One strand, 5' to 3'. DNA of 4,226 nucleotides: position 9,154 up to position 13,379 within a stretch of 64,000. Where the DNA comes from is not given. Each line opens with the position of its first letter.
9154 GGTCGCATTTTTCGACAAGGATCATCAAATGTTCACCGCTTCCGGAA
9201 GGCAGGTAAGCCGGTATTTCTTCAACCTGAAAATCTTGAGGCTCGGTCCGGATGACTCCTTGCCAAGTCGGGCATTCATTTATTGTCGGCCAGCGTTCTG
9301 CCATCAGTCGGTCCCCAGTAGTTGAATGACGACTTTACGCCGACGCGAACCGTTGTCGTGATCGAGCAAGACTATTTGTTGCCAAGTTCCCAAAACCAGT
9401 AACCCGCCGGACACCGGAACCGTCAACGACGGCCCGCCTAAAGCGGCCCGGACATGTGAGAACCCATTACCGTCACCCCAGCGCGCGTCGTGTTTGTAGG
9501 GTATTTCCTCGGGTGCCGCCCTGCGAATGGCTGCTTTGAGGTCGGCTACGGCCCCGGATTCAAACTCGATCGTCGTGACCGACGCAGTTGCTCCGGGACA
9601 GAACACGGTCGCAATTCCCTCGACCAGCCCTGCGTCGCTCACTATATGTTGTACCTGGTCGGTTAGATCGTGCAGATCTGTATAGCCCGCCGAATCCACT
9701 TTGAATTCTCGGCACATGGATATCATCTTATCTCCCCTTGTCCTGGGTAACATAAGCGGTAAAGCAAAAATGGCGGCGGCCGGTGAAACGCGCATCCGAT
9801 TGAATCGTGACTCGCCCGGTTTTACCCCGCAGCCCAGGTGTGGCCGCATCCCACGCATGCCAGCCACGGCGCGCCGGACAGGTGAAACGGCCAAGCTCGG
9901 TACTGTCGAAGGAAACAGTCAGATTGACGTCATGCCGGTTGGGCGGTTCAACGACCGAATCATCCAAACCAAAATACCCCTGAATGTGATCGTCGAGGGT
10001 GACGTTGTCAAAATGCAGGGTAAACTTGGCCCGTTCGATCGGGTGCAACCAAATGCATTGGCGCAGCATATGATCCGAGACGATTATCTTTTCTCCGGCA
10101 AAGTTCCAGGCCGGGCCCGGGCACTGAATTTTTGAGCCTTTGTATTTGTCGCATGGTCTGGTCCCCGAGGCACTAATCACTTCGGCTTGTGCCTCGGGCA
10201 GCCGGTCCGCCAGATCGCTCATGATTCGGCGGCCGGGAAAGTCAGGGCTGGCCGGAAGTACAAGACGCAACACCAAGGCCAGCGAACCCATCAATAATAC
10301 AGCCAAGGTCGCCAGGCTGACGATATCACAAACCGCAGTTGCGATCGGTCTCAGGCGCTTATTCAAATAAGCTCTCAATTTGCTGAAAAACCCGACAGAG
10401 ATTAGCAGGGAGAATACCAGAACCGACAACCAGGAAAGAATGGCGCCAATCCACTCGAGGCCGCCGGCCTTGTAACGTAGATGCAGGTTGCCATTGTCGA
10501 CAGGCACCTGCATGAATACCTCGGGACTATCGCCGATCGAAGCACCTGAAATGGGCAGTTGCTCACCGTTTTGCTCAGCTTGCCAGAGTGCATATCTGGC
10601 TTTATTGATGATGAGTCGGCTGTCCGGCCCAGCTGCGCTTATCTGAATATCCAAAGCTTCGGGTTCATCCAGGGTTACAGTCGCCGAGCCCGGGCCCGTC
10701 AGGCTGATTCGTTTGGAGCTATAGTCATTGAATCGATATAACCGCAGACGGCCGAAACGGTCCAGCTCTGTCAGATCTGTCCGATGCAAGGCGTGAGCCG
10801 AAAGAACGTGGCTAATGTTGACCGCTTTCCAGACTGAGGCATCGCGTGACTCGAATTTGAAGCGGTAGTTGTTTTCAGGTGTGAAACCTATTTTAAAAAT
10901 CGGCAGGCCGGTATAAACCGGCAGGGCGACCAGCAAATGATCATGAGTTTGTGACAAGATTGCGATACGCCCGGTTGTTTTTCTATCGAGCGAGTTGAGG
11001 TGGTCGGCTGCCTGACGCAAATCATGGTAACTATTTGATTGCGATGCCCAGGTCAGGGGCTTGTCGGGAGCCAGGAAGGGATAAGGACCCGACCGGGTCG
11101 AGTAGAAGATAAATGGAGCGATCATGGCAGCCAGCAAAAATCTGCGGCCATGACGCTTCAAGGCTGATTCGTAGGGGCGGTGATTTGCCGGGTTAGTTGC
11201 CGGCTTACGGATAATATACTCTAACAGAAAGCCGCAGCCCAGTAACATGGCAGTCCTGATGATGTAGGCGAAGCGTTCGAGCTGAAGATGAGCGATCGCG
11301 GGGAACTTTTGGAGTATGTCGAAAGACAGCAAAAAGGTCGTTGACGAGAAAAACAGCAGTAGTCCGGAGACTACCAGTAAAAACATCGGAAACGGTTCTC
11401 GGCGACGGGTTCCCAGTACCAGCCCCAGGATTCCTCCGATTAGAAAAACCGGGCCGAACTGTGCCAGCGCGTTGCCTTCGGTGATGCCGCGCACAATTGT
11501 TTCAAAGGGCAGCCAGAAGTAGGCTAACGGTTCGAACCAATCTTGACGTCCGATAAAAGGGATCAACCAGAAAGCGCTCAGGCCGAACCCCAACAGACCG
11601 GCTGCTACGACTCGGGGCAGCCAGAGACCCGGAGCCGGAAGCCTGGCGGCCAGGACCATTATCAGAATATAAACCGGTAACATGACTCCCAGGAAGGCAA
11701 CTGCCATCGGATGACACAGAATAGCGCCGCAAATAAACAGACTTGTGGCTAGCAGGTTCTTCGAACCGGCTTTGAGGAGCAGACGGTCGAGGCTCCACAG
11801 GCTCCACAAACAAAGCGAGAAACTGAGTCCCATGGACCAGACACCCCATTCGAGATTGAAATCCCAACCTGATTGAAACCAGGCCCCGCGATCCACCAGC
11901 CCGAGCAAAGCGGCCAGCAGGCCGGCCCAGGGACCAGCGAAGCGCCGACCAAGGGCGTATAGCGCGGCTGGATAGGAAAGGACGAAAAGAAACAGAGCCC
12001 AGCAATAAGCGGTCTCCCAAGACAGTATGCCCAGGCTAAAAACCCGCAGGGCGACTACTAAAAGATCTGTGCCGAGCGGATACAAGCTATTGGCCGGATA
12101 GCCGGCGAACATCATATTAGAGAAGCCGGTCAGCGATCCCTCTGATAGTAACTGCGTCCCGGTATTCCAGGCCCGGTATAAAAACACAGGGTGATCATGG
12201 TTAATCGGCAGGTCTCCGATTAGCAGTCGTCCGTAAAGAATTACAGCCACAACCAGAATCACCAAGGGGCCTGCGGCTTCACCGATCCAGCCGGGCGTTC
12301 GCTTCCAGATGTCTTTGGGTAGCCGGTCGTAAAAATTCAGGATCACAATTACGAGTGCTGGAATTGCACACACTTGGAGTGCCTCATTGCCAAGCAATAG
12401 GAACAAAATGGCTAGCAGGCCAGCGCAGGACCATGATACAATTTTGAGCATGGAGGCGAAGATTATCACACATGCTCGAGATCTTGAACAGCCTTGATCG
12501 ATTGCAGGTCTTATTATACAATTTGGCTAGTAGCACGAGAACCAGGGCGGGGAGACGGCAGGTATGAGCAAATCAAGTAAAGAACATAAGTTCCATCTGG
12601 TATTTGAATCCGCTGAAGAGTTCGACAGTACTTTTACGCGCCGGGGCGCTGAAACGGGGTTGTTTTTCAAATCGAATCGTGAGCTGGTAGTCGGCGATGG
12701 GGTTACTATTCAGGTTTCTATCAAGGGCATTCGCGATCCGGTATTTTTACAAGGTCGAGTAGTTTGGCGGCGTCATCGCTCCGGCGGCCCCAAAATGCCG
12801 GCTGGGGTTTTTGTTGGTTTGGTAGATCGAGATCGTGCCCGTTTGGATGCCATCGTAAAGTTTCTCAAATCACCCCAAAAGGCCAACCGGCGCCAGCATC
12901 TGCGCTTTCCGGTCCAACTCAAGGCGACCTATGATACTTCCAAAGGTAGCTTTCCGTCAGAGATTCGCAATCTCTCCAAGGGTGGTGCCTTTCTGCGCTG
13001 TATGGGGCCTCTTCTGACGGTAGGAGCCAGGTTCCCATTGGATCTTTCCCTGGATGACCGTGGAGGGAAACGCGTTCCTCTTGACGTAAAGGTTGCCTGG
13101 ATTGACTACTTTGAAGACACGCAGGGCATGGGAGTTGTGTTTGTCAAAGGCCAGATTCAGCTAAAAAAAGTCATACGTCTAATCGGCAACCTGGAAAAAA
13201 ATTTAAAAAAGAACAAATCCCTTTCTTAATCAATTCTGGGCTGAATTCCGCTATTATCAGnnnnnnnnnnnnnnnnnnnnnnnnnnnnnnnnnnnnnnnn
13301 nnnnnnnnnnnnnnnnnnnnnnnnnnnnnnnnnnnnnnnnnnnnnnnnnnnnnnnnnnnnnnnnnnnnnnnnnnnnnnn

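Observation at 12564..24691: Non-canonical Tad-like module lacking ATPase, secretin, pilin and peptidase but decorated with PilZ, stand-alone MshEN and FHA-TM proteins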

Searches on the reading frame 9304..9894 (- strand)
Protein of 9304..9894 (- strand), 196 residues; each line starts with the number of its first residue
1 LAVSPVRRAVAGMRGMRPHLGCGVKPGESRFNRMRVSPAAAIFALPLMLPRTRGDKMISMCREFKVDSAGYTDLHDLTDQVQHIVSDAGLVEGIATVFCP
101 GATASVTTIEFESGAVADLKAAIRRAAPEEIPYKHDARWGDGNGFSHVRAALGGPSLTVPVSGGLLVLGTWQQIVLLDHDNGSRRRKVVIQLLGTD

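Call 5: search_protein_families(library=pfam, proteins=[window:9304-9894:-], max_evalue=0.01)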
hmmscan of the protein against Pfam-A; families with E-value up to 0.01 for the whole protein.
window:9304-9894:- (196 aa): 1 family
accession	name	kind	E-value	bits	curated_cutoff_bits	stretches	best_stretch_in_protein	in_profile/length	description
PF01894.22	UPF0047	-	4.4e-32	111.1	27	1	76-191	1-116/117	Uncharacterised protein family UPF0047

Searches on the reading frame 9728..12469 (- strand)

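Call 5: search_protein_families(library=pfam, proteins=[window:9728-12469:-], max_evalue=0.01)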
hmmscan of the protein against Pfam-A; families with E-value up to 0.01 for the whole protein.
window:9728-12469:- (913 aa): 1 family
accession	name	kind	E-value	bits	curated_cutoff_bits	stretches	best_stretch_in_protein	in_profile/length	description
PF10131.15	PTPS_related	-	3.1e-12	46.2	26.4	1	153-505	24-338/621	6-pyruvoyl-tetrahydropterin synthase related domain; membrane protein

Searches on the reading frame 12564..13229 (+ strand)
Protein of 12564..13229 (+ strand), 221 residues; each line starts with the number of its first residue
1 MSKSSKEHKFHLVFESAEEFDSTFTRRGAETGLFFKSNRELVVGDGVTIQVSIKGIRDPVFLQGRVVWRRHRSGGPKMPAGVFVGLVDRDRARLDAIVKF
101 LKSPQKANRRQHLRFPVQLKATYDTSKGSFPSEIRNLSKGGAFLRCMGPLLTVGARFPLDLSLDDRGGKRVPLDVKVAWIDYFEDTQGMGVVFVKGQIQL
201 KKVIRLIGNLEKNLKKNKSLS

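Call 4: search_protein_families(library=pfam, proteins=[window:12564-13229:+], max_evalue=0.01)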
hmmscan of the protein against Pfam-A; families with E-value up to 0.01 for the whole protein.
window:12564-13229:+ (221 aa): 1 family
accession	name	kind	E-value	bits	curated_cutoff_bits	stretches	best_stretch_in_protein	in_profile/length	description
PF07238.19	PilZ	-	4.9e-21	75.4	22.5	2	108-204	1-96/102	PilZ domain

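Call 45: search_protein_families(library=ncbifam, proteins=[window:12564-13229:+], max_evalue=0.001)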
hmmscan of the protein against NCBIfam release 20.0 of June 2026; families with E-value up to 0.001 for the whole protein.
window:12564-13229:+ (221 aa): 1 family
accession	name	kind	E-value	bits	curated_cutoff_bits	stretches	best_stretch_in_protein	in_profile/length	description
TIGR02266.1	gmx_TIGR02266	paralog_domain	7.5e-20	70.9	68.7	2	114-197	1-84/96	TIGR02266 family protein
